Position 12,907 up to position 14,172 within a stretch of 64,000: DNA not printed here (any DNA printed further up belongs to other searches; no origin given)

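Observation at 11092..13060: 1.9-kb low-GC islet carrying an S66 (LdcA/MccF-like) peptidase, bounded by inverted copies of a ~40-bp palindrome-containing module at the ends of yidC and hldD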

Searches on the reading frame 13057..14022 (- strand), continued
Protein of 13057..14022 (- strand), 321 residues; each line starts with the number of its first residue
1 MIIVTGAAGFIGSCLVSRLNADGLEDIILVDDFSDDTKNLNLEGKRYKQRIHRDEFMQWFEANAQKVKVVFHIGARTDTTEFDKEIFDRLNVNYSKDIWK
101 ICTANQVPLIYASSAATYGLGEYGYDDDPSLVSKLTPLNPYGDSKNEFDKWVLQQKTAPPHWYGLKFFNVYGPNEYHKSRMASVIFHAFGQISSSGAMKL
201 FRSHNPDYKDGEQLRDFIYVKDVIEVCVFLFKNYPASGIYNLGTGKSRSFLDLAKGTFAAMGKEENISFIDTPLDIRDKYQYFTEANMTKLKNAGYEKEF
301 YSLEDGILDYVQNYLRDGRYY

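Call 39: find_encoding_contigs(protein=P0125, flank=7000, max_places=6)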
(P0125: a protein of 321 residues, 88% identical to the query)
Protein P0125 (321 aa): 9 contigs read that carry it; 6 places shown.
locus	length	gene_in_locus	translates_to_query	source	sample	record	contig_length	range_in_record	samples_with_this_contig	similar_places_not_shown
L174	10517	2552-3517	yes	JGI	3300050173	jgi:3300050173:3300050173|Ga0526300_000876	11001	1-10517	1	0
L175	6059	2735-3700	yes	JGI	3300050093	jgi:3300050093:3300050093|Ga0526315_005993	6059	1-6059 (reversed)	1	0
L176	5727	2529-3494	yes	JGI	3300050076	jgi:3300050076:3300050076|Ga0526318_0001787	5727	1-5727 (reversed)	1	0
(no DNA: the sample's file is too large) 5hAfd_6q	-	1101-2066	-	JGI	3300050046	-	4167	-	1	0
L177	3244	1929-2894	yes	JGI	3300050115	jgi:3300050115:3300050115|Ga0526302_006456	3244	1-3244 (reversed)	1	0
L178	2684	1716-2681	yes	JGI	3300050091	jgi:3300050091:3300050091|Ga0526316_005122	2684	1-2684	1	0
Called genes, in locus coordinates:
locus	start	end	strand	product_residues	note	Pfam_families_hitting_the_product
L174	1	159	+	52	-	?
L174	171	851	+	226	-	PF01048:PNP_UDP_1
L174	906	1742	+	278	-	PF02621:VitK2_biosynth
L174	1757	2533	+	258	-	PF03741:TerC, PF04332:DUF475 (weak)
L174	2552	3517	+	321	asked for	PF01073:3Beta_HSD, PF01370:Epimerase, PF04321:RmlD_sub_bind (weak), PF07993:NAD_binding_4 (faint), PF16363:GDP_Man_Dehyd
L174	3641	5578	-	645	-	PF14849:YidC_periplas, PF02096:60KD_IMP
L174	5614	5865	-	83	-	-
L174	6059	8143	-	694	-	PF05649:Peptidase_M13_N, PF01431:Peptidase_M13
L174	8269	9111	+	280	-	PF01427:Peptidase_M15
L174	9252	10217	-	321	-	PF11751:PorP_SprF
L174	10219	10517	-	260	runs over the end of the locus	?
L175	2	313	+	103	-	?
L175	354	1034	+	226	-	PF01048:PNP_UDP_1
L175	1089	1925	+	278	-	PF02621:VitK2_biosynth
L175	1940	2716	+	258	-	PF03741:TerC, PF04332:DUF475 (weak)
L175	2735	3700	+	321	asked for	PF01073:3Beta_HSD, PF01370:Epimerase, PF04321:RmlD_sub_bind (weak), PF07993:NAD_binding_4 (faint), PF16363:GDP_Man_Dehyd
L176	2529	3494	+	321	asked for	PF01073:3Beta_HSD, PF01370:Epimerase, PF04321:RmlD_sub_bind (weak), PF07993:NAD_binding_4 (faint), PF16363:GDP_Man_Dehyd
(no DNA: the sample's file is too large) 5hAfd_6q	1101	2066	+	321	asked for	PF01073:3Beta_HSD, PF01370:Epimerase, PF04321:RmlD_sub_bind (weak), PF07993:NAD_binding_4 (faint), PF16363:GDP_Man_Dehyd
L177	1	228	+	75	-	?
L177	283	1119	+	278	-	PF02621:VitK2_biosynth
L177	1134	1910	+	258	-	PF03741:TerC, PF04332:DUF475 (weak)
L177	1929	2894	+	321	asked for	PF01073:3Beta_HSD, PF01370:Epimerase, PF04321:RmlD_sub_bind (weak), PF07993:NAD_binding_4 (faint), PF16363:GDP_Man_Dehyd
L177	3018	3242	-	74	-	?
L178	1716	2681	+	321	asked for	PF01073:3Beta_HSD, PF01370:Epimerase, PF04321:RmlD_sub_bind (weak), PF07993:NAD_binding_4 (faint), PF16363:GDP_Man_Dehyd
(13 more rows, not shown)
